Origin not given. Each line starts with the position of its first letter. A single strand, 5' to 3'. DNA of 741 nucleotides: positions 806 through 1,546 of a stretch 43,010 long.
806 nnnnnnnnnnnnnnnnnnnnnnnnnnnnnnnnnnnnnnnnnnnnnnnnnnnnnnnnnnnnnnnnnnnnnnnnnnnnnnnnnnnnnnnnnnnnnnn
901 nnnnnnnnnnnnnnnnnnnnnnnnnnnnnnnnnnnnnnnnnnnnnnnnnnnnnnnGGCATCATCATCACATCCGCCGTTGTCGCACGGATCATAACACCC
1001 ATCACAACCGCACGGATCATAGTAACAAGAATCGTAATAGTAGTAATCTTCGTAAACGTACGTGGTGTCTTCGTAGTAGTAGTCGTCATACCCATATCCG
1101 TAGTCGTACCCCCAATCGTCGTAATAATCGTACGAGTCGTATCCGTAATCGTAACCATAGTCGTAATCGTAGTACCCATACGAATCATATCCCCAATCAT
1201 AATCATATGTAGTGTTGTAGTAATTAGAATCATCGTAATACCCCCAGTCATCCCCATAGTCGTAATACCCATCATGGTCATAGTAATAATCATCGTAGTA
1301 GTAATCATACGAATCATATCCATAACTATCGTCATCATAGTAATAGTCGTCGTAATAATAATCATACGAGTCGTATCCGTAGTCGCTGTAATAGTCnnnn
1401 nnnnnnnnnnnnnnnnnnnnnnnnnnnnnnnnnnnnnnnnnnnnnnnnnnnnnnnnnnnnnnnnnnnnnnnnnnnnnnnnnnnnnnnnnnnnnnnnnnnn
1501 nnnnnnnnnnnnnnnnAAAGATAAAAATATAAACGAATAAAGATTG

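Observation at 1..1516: Secreted protein with an extreme Tyr/Asp low-complexity region fused to three near-identical FN3-like repeats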

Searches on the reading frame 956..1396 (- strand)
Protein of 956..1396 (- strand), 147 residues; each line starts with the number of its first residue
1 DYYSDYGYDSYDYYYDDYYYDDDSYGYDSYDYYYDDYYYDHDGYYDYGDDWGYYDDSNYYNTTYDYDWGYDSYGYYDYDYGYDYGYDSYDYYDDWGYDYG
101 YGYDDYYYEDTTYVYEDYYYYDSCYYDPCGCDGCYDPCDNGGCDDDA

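Call 19: find_homologous_proteins(query=window:956-1396:-, max_evalue=10)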
Query seq(147 aa): 2027 candidates shared short words with the query, none scored E <= 10.
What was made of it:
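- Tried and rejected: 2027 word-sharing candidates, none at E <= 10, because HMMER's composition correction removes the signal (call 19).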
